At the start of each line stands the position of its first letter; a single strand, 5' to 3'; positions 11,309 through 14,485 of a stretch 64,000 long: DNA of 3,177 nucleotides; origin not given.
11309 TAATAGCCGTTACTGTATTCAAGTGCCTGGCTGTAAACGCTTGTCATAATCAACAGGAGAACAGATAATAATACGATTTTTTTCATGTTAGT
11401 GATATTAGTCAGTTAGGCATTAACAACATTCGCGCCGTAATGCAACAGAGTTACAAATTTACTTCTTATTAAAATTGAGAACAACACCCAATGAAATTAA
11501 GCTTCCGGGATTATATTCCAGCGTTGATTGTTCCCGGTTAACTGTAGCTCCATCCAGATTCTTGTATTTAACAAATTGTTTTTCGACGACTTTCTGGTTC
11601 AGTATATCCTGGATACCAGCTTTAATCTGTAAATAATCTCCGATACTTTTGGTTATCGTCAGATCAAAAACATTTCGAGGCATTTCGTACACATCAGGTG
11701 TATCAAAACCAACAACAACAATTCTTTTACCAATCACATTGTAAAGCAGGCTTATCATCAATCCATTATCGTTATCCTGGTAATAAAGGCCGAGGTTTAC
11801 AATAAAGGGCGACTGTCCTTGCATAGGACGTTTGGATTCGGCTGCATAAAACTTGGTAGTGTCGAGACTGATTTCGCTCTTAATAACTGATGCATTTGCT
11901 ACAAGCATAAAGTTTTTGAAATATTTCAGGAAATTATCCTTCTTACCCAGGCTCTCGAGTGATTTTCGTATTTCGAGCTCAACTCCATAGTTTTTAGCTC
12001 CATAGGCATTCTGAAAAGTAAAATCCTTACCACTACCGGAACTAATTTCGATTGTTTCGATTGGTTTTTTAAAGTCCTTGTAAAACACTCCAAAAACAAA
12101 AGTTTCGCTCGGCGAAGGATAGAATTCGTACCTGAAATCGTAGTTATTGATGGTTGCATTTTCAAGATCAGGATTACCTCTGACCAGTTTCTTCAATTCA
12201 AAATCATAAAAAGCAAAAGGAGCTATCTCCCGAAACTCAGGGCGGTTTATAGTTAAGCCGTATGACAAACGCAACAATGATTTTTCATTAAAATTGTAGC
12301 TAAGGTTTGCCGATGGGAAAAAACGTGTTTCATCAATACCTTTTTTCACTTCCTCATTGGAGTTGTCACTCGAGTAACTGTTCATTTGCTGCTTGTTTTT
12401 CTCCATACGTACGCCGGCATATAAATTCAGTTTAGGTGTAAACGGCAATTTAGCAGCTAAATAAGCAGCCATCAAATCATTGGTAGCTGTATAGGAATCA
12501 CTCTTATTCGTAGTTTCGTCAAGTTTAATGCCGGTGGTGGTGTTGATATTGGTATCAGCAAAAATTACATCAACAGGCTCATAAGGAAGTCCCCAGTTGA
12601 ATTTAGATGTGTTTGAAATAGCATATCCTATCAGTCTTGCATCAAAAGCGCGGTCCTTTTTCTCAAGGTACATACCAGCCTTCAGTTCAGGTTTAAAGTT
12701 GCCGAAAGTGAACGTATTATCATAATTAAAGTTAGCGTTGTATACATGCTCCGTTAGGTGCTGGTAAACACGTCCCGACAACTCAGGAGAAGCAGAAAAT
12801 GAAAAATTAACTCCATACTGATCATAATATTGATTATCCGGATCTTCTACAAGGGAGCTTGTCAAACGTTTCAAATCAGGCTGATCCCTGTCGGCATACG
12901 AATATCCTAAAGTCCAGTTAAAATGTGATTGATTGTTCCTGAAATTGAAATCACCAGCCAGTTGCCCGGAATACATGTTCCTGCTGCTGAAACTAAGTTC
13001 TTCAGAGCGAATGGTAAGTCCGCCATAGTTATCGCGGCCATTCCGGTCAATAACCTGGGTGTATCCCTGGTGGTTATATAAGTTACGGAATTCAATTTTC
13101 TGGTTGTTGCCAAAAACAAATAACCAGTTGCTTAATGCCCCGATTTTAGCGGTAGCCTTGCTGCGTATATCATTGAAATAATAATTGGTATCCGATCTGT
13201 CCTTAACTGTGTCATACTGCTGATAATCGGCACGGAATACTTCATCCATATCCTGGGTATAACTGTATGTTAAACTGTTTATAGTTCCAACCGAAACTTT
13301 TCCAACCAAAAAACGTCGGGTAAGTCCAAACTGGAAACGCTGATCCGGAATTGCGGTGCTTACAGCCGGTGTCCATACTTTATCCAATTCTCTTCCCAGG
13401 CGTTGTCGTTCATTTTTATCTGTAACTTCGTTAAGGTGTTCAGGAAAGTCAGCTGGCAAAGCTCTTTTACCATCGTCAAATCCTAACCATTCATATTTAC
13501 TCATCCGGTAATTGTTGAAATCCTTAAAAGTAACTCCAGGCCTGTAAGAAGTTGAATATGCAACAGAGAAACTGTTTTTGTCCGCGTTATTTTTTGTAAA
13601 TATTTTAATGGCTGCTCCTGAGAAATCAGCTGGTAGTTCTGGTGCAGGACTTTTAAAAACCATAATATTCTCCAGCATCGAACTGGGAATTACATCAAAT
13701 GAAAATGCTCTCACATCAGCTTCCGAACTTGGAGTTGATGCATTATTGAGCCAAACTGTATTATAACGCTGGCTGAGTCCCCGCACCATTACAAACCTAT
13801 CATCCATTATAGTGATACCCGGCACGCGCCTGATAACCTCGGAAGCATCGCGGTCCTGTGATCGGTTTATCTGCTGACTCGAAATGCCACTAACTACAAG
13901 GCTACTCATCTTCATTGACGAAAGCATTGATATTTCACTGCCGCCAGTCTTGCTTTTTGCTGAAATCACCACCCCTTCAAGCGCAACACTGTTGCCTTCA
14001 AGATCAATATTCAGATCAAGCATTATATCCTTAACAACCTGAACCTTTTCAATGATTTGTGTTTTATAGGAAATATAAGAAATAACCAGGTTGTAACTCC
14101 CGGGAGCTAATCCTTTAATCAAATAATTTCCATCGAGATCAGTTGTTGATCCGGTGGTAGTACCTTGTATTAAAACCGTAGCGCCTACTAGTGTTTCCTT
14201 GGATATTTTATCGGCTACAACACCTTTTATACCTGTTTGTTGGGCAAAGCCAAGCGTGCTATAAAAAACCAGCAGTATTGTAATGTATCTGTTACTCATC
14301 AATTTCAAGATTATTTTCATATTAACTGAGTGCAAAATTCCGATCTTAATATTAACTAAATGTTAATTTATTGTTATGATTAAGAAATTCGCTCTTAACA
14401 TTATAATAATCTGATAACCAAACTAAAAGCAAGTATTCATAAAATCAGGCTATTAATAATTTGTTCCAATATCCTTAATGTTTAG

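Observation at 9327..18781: TTAACA-like heptamers phased at 11 bp sit a fixed 16 bp from TAnnTTTG boxes: a candidate Bacteroidota Pho box in five promoters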

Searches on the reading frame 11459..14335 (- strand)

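Call 6: search_protein_families(library=ncbifam, proteins=[window:11459-14335:-])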
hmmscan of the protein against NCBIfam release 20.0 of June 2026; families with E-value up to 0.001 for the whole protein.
window:11459-14335:- (958 aa): 4 families
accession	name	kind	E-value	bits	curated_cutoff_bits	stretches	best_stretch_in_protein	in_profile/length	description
TIGR01782.1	TonB-Xanth-Caul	subfamily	5.3e-55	187.1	310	2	581-925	483-848/868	TonB-dependent receptor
TIGR04056.1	OMP_RagA_SusC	subfamily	5e-14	51.6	368.25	1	36-129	3-88/981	SusC/RagA family TonB-linked outer membrane protein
NF052345.1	S_layer_anammox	exception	4.3e-09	34.3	1400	1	34-136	1313-1414/1596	Kustd1514 family S-layer glycoprotein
NF053590.1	TonB_dep_TOL0244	equivalog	0.00018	20.3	645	1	669-789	357-475/604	TOL_0244 family TonB-dependent receptor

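Call 7: search_protein_families(library=pfam, proteins=[window:11459-14335:-])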
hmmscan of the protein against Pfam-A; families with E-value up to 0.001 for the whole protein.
window:11459-14335:- (958 aa): 4 families
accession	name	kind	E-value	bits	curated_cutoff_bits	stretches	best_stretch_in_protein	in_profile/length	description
PF00593.30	TonB_dep_Rec_b-barrel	-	1.1e-27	98.4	27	1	459-909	13-434/436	TonB dependent receptor-like, beta-barrel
PF13715.12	CarbopepD_reg_2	-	4.5e-19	68.7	32.2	1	36-124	1-88/88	CarboxypepD_reg-like domain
PF13620.12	CarboxypepD_reg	-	3e-15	56.7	32.3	1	36-112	2-81/82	Carboxypeptidase regulatory-like domain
PF07715.20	Plug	-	2.9e-10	41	23.9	1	147-232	8-96/107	TonB-dependent Receptor Plug Domain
